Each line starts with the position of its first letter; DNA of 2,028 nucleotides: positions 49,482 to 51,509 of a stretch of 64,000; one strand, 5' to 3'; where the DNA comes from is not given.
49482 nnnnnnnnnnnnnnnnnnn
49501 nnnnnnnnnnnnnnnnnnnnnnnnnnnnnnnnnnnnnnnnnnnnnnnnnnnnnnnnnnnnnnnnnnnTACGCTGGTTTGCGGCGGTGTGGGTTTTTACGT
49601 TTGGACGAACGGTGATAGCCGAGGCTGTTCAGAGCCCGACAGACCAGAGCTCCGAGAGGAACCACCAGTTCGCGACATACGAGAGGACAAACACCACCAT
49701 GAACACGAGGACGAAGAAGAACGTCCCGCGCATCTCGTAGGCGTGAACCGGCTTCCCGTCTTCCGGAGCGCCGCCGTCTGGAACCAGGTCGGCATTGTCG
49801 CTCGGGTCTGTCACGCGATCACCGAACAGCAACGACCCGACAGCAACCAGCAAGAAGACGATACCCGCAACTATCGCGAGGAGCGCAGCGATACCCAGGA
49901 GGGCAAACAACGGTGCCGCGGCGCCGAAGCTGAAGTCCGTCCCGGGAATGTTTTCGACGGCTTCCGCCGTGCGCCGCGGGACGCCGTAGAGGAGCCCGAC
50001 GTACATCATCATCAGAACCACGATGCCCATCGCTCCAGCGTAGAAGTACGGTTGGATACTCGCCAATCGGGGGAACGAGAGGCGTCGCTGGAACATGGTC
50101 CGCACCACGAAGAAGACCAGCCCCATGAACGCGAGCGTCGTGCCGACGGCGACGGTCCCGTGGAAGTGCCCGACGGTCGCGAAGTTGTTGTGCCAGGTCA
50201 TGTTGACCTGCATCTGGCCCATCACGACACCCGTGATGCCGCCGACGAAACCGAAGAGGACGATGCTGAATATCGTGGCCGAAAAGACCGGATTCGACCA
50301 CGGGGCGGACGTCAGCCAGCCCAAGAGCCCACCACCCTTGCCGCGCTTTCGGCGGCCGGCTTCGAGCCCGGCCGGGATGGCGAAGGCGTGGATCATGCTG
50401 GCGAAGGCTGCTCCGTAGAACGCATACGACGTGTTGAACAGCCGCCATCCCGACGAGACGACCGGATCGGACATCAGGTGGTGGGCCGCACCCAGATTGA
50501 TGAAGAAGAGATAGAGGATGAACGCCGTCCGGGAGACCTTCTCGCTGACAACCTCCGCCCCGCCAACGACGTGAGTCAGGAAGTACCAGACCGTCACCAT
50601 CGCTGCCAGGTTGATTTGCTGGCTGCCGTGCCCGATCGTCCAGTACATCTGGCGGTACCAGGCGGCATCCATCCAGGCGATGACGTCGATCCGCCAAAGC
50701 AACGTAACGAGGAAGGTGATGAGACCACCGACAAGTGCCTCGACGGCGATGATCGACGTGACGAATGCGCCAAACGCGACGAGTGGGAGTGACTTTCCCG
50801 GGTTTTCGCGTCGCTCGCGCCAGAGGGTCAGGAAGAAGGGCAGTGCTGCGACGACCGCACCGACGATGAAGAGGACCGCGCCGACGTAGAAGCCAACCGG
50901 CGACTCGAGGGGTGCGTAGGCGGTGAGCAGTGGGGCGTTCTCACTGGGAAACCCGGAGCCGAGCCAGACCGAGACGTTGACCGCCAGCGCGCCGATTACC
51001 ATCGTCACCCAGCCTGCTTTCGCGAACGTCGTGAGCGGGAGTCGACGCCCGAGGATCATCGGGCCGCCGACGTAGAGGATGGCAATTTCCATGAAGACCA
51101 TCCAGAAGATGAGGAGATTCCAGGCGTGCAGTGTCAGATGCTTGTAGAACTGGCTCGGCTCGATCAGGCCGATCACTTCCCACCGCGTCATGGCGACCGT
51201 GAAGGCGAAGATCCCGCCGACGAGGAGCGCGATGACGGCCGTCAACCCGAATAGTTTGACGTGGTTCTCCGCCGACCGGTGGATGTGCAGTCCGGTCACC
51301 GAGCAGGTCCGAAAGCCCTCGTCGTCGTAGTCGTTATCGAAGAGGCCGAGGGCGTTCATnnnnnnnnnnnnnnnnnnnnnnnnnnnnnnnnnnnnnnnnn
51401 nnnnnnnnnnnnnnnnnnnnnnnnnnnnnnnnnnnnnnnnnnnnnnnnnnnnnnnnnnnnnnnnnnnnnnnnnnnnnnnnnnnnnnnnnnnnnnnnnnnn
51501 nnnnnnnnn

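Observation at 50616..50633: B-family heme-copper oxidase subunit I lacks the cross-linked active-site tyrosine (GHGSQQ instead of GHPxVY)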

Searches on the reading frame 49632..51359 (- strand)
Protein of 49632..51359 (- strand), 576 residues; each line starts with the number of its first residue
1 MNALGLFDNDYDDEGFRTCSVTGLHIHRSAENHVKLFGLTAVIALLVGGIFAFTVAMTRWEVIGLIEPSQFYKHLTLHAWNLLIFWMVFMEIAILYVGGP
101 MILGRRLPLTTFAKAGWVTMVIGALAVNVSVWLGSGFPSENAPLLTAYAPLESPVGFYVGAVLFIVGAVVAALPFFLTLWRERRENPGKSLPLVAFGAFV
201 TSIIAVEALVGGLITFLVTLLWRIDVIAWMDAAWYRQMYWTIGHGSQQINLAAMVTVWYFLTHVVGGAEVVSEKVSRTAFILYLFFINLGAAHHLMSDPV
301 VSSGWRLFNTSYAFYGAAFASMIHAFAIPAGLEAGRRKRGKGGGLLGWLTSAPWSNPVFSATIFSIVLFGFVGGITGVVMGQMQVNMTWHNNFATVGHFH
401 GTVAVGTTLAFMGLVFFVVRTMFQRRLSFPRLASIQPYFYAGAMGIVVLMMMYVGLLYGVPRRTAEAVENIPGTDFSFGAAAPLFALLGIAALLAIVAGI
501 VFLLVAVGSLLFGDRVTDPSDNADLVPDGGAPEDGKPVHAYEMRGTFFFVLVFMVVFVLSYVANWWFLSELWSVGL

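Call 4: search_protein_families(library=pfam, proteins=[window:49632-51359:-], max_evalue=0.01)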
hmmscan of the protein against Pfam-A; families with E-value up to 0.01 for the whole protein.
window:49632-51359:- (576 aa): 1 family
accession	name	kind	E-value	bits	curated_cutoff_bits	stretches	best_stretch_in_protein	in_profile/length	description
PF00115.25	COX1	-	6.8e-49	167.3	34.8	1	34-467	3-413/436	Cytochrome C and Quinol oxidase polypeptide I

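Call 5: search_solved_structures(query=window:49632-51359:-, max_evalue=0.001, show_alignments=2)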
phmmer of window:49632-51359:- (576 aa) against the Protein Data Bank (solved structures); distinct sequences matched with E-value up to 0.001: 19.
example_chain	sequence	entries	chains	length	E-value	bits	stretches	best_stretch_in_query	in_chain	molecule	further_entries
4fa7_A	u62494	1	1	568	9.8e-37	129.9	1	40-558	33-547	Cytochrome c oxidase subunit 1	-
4faa_A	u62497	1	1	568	1.4e-36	129.4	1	40-558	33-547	Cytochrome c oxidase subunit 1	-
4g71_A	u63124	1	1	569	2.6e-36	128.5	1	40-558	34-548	Cytochrome c oxidase subunit 1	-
4g72_A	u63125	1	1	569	3.6e-36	128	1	40-558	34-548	Cytochrome c oxidase subunit 1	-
4gp4_A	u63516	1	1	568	4.2e-36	127.8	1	40-558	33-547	Cytochrome c oxidase subunit 1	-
4g70_A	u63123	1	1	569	4.4e-36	127.8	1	40-558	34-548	Cytochrome c oxidase subunit 1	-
4g7r_A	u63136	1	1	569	4.8e-36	127.6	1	40-558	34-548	Cytochrome c oxidase subunit 1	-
3s8f_A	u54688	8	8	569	5e-36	127.6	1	40-558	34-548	Cytochrome c oxidase subunit 1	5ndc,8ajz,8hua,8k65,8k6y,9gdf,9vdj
1xme_A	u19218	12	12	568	5e-36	127.6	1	40-558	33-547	Cytochrome c oxidase polypeptide I | Cytochrome c oxidase subunit 1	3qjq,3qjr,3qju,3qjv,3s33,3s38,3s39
1ehk_A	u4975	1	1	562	6.3e-36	127.2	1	40-558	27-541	BA3-TYPE CYTOCHROME-C OXIDASE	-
4g7q_A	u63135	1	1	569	6.9e-36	127.1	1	40-558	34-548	Cytochrome c oxidase subunit 1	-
2qpd_A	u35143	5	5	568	7.1e-36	127.1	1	40-558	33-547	Cytochrome c oxidase subunit 1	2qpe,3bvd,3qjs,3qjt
3s8g_A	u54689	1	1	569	7.2e-36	127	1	40-558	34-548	Cytochrome c oxidase subunit 1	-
4gp8_A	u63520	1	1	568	9.2e-36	126.7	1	40-558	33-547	Cytochrome c oxidase subunit 1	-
4g7s_A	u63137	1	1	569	9.4e-36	126.7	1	40-558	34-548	Cytochrome c oxidase subunit 1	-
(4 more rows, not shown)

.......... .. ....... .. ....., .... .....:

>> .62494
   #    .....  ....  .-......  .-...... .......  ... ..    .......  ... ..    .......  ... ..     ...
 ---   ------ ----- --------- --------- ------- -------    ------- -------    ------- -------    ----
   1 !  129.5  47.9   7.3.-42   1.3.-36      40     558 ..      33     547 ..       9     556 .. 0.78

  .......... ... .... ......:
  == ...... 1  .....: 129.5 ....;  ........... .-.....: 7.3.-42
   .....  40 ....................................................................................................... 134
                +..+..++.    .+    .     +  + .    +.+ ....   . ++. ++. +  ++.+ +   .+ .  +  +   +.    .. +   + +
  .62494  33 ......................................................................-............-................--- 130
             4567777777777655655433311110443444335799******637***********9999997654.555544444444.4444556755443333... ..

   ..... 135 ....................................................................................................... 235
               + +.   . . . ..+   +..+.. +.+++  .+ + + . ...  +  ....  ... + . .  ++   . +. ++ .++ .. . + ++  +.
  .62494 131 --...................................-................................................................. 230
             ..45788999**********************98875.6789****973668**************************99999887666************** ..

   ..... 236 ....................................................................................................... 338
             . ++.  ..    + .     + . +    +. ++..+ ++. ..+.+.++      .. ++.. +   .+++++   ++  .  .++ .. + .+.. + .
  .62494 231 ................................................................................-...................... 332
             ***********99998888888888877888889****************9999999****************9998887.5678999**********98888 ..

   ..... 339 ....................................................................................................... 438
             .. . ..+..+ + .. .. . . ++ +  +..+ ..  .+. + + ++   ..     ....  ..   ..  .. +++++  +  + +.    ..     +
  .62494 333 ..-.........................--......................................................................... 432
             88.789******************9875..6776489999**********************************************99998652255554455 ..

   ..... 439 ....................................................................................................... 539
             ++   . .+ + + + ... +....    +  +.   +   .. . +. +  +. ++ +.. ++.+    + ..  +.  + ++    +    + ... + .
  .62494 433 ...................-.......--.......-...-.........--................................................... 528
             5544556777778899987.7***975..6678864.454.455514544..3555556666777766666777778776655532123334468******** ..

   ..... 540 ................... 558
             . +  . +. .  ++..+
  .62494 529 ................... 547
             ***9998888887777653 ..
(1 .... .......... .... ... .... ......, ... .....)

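Call 7: search_protein_families(library=ncbifam, proteins=[window:49632-51359:-], max_evalue=0.01)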
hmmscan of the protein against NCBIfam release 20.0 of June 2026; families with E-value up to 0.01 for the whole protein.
window:49632-51359:- (576 aa): 1 family
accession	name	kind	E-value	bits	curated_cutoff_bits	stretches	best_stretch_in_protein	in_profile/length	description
TIGR02891.1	CtaD_CoxA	equivalog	1e-11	44.2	670.75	1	36-501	13-460/504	cytochrome c oxidase subunit I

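Call 15: find_homologous_proteins(query=window:49632-51359:-, max_evalue=1e-10)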
Query window:49632-51359:- (576 aa): 2863 proteins with E <= 1e-10 among 8000 candidates; the best 120 are listed.
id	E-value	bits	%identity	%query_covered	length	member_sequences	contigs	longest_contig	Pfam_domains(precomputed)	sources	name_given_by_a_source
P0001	0.0e+0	1279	100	100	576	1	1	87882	PF00115.26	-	-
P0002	0.0e+0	1112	86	100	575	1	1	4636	PF00115.26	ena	-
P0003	0.0e+0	1097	86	99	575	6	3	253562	PF00115.26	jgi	-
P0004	0.0e+0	1094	85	100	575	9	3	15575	PF00115.26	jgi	jgi:cytochrome c oxidase subunit 1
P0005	0.0e+0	1088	83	100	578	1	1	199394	PF00115.26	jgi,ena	-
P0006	0.0e+0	1086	84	100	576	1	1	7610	PF00115.26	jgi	jgi:cytochrome c oxidase subunit 1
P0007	0.0e+0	1086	83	100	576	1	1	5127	PF00115.26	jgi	jgi:cytochrome c oxidase subunit 1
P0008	0.0e+0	1083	83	100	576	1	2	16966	PF00115.26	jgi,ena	jgi:cytochrome c oxidase subunit 1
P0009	0.0e+0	1080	83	100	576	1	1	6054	PF00115.26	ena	-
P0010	0.0e+0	1079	83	100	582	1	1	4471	PF00115.26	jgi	jgi:cytochrome c oxidase subunit 1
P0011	0.0e+0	1076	83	100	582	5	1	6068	PF00115.26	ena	-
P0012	0.0e+0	1067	81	100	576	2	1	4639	PF00115.26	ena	-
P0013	0.0e+0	1066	82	100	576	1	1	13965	PF00115.26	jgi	jgi:cytochrome c oxidase subunit 1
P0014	0.0e+0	1065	81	100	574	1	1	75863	PF00115.26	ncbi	ncbi:cytochrome c oxidase subunit I [Haladaptatus sp. NG-SE-30]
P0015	0.0e+0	1062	81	100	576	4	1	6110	PF00115.26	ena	-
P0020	0.0e+0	1057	81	100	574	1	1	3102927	PF00115.26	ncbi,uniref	ncbi:cbb3-type cytochrome c oxidase subunit I [Haloferax sp. S1W]|uniref:cytochrome c oxidase subuni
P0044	1.4e-271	920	70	100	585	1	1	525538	PF00115.26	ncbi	ncbi:cytochrome c oxidase subunit I (plasmid) [Haloferacaceae archaeon DSL9]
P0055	3.9e-268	909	71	99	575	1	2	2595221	PF00115.26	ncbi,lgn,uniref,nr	ncbi:cox-type terminal oxidase subunit I [Natronomonas pharaonis DSM 2160]|uniref:Cox-type terminal 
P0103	1.9e-257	874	66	100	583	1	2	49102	PF00115.26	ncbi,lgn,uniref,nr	ncbi:cytochrome c oxidase subunit I [Halobiforma nitratireducens]|uniref:Cytochrome c oxidase subuni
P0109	5.2e-256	869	66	100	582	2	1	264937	PF00115.26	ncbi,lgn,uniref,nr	ncbi:cytochrome c oxidase subunit 1 [Halobiforma haloterrestris]|uniref:Cytochrome c oxidase subunit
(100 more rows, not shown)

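Call 16: find_encoding_contigs(protein=P0001, flank=10000, max_places=3)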
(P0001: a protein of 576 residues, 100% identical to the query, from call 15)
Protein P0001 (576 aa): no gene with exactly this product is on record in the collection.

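Call 26: find_encoding_contigs(protein=P0055, flank=10000, max_places=1)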
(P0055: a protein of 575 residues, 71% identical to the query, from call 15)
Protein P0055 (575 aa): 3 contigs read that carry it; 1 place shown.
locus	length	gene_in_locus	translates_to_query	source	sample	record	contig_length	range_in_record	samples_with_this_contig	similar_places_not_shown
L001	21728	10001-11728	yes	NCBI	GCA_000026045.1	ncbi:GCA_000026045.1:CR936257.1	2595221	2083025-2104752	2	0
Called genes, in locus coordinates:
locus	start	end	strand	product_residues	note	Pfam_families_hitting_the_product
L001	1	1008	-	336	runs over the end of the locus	PF24827:AstE_AspA_cat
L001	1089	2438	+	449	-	PF02655:ATP-grasp_3, PF08443:RimK, PF02955:GSH-S_ATP (weak), PF05618:RimB-like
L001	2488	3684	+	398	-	PF00483:NTP_transferase, PF12804:NTP_transf_3, PF25084:LbH_EIF2B, PF25087:GMPPB_C, PF00132:Hexapep (weak)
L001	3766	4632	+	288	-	PF00106:adh_short, PF08659:KR, PF13561:adh_short_C2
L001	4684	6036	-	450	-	PF01385:OrfB_IS605, PF07282:Cas12f1-like_TNB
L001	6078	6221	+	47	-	-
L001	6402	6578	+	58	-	PF24461:DUF7576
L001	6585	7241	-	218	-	PF04967:HTH_10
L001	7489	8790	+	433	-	PF01040:UbiA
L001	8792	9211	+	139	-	PF11255:DUF3054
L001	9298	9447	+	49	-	-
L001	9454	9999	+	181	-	-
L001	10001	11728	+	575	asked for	PF00115:COX1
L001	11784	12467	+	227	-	-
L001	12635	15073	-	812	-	PF00403:HMA, PF00122:E1-E2_ATPase, PF00702:Hydrolase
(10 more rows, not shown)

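Call 27: find_encoding_contigs(protein=P0020, flank=10000, max_places=1)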
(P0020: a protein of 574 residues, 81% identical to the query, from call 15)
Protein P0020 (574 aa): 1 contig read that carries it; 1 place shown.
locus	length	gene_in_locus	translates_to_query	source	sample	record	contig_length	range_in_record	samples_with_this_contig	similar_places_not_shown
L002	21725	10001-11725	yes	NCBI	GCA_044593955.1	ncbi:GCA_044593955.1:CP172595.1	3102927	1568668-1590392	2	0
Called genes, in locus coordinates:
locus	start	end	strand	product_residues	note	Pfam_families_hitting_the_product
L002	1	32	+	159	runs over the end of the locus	PF00582:Usp (weak)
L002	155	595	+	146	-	PF12900:Pyridox_ox_2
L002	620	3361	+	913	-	PF00690:Cation_ATPase_N, PF00122:E1-E2_ATPase, PF00702:Hydrolase, PF13246:Cation_ATPase, PF00689:Cation_ATPase_C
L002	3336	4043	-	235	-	PF09335:VTT_dom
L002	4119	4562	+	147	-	PF00582:Usp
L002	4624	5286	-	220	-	PF15915:BAT, PF04545:Sigma70_r4 (faint), PF04967:HTH_10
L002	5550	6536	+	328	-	PF18093:Trm5_N, PF25133:TYW2_N_2, PF02475:TRM5-TYW2_MTfase, PF05175:MTS (weak), PF03602:Cons_hypoth95 (weak), PF06325:PrmA (weak), PF09445:Methyltransf_15 (weak), PF13649:Methyltransf_25 (weak)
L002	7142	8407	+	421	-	PF01699:Na_Ca_ex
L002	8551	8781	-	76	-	PF01037:AsnC_trans_reg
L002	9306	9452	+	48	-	-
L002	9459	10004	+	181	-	-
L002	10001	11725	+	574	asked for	PF00115:COX1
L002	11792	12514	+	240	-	-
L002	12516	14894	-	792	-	PF00403:HMA, PF00122:E1-E2_ATPase, PF00702:Hydrolase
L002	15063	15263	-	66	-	PF24398:DUF7542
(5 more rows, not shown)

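Call 28: find_encoding_contigs(protein=P0103, flank=10000, max_places=1)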
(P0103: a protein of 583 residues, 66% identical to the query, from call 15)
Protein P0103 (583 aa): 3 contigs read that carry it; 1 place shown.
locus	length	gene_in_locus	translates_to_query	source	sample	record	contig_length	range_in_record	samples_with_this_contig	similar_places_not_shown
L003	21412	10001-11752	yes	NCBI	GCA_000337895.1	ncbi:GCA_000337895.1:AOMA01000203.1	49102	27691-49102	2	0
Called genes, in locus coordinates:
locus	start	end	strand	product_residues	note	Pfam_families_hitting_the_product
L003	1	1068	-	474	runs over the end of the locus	PF05201:GlutR_N, PF01488:Shikimate_DH, PF00745:GlutR_dimer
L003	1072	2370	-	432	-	PF13353:Fer4_12 (weak), PF04055:Radical_SAM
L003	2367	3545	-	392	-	PF21783:YNCE (faint), PF02239:Cytochrom_D1 (faint)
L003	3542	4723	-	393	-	PF25174:Beta-prop_THOC3 (faint), PF02239:Cytochrom_D1 (faint), PF10282:Lactonase (faint)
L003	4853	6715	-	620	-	PF02239:Cytochrom_D1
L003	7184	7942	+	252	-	PF02630:SCO1-SenC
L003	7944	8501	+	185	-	PF08534:Redoxin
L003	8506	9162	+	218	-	-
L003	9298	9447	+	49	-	-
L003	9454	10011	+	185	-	-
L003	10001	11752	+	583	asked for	PF00115:COX1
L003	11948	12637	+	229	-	-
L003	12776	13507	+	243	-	PF01411:tRNA-synt_2c, PF07973:tRNA_SAD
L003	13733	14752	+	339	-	PF08448:PAS_4 (weak), PF00512:HisKA, PF02518:HATPase_c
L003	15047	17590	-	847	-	PF00403:HMA (weak), PF00122:E1-E2_ATPase, PF00702:Hydrolase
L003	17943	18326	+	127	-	PF04967:HTH_10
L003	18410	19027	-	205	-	PF24277:DmsR_N, PF04967:HTH_10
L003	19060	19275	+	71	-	-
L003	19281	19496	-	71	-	PF26047:DUF8015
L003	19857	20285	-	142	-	PF11255:DUF3054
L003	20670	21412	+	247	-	?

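Call 32: search_protein_families(library=pfam, proteins=[L003:4853-6715:-, L003:3542-4723:-, L003:2367-3545:-, L003:8506-9162:+, L003:11948-12637:+], max_evalue=0.01)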
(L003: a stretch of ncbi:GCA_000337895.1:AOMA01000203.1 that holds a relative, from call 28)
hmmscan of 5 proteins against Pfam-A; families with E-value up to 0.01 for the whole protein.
L003:4853-6715:- (620 aa): 5 families
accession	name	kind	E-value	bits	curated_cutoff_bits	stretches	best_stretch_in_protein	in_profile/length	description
PF02239.22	Cytochrom_D1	-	8.4e-72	242.2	25.5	1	240-609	2-366/368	Cytochrome D1 heme domain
PF25174.1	Beta-prop_THOC3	-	7.8e-05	22.2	305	0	487-596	68-168/272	THOC3 beta-propeller domain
PF12894.13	ANAPC4_WD40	-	0.00015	22.4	22.9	0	564-596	46-77/91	Anaphase-promoting complex subunit 4 WD40 domain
PF23414.1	Beta-prop_EML_2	-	0.00041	20.2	90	0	294-362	12-79/266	Echinoderm microtubule-associated protein second beta-propeller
PF24796.1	WDR55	-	0.003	17.1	200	0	377-461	11-92/296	WDR55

L003:3542-4723:- (393 aa): 4 families
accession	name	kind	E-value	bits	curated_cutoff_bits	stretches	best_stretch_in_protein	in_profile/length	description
PF02239.22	Cytochrom_D1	-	6.3e-07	28.7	25.5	0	208-325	8-119/368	Cytochrome D1 heme domain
PF10282.15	Lactonase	-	8.7e-07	28.9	21.7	0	289-343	149-209/344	Lactonase, 7-bladed beta-propeller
PF25174.1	Beta-prop_THOC3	-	1.5e-05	24.6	305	0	23-108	64-147/272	THOC3 beta-propeller domain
PF21783.3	YNCE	-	0.0011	18.8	27.1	0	20-107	42-127/339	YNCE-like beta-propeller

L003:2367-3545:- (392 aa): 2 families
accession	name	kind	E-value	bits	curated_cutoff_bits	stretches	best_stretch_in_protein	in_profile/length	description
PF02239.22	Cytochrom_D1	-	6.5e-08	32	25.5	1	254-331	46-117/368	Cytochrome D1 heme domain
PF21783.3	YNCE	-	4.7e-07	29.9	27.1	0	24-91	40-106/339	YNCE-like beta-propeller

L003:8506-9162:+ (218 aa): 0 families

L003:11948-12637:+ (229 aa): 0 families
